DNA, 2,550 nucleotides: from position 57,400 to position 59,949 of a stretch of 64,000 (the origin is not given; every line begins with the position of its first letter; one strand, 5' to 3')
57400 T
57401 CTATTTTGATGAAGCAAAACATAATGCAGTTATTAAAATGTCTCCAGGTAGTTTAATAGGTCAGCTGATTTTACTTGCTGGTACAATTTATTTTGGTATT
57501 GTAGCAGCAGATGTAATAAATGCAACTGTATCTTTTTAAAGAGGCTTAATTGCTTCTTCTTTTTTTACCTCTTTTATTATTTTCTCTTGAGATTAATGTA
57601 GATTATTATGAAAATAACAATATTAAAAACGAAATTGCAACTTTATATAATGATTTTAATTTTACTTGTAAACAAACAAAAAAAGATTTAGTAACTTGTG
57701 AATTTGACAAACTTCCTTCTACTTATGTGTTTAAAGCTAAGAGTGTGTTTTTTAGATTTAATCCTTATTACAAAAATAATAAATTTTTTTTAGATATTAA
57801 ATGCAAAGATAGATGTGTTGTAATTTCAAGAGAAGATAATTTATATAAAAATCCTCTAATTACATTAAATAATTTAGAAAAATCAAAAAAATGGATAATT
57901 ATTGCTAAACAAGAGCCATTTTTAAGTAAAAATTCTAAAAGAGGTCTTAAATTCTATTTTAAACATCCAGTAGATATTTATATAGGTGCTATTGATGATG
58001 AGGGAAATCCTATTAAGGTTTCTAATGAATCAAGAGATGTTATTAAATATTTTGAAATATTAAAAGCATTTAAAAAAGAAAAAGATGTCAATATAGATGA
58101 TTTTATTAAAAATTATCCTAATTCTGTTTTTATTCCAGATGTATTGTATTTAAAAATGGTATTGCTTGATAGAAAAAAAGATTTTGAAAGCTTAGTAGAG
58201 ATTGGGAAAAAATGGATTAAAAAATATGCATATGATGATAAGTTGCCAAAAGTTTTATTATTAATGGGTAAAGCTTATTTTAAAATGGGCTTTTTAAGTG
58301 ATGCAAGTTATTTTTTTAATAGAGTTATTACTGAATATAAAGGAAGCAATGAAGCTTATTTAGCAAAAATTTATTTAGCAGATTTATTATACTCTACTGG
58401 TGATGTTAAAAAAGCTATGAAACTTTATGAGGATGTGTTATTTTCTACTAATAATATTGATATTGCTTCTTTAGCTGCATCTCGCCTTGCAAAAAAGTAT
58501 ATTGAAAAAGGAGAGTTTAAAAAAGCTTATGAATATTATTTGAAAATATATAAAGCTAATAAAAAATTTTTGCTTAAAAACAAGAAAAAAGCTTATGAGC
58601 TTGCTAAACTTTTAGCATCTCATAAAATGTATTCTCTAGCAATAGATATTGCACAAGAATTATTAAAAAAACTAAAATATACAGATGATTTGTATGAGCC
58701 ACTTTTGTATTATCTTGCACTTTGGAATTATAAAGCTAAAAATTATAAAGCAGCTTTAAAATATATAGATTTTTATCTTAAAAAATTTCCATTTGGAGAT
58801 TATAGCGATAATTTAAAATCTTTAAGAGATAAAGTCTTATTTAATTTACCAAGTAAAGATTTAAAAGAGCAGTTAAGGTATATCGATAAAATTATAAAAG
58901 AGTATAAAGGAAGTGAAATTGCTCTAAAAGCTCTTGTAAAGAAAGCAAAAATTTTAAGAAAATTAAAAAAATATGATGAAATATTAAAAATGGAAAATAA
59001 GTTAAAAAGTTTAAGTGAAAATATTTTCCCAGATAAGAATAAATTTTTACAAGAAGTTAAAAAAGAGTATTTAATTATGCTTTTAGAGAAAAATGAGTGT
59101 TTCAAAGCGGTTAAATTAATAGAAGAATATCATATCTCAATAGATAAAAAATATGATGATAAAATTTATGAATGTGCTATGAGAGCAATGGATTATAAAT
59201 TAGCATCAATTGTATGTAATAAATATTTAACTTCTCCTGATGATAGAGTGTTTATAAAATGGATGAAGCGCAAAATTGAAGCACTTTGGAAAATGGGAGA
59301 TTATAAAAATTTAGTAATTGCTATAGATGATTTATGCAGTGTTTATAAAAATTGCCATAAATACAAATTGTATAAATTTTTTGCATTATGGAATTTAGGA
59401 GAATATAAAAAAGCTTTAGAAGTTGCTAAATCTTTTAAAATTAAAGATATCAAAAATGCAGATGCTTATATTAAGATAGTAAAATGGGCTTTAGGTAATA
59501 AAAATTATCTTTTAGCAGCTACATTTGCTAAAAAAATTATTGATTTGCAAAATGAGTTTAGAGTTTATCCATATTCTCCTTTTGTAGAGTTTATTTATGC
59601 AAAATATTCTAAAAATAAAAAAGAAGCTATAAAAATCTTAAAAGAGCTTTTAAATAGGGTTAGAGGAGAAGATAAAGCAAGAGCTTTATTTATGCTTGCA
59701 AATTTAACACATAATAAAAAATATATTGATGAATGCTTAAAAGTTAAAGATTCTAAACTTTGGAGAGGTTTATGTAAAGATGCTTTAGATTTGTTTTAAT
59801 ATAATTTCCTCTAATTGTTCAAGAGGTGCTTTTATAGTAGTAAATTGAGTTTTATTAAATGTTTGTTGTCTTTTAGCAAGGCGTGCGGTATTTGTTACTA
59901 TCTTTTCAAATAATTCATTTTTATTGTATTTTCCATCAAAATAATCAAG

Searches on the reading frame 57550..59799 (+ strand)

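Call 91: search_protein_families(library=pfam, proteins=[window:57550-59799:+], max_evalue=0.001)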
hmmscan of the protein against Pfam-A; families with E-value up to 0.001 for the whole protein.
window:57550-59799:+ (749 aa): 10 families
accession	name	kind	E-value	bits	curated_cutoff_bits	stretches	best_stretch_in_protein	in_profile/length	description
PF24323.1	DUF7494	-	2.7e-14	54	27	1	13-122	1-115/117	Domain of unknown function (DUF7494)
PF13428.12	TPR_14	-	1.1e-13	50.7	23.5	0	274-297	5-28/44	Tetratricopeptide repeat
PF14853.12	Fis1_TPR_C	-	7.8e-07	29.6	25.3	1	386-415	4-33/53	Fis1 C-terminal tetratricopeptide repeat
PF14559.12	TPR_19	-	1.7e-06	28.7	25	0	266-310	21-66/68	Tetratricopeptide repeat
PF09976.15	TPR_21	-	3.5e-06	27.3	25.5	1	256-328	62-134/193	Tetratricopeptide repeat-like domain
PF07719.23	TPR_2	-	4.2e-06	26.9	27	0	273-297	4-28/34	Tetratricopeptide repeat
PF13432.12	TPR_16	-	6.1e-06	27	32.7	0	237-297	1-58/65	Tetratricopeptide repeat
PF25058.1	ARM_TT21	-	0.0001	22.8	27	1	231-327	55-148/155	Tetratricopeptide repeat protein 21 ARM repeat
PF13424.12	TPR_12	-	0.00027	21.5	30.1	0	236-297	6-72/77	Tetratricopeptide repeat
PF13176.12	TPR_7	-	0.00056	20.2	27.9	0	276-297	5-26/36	Tetratricopeptide repeat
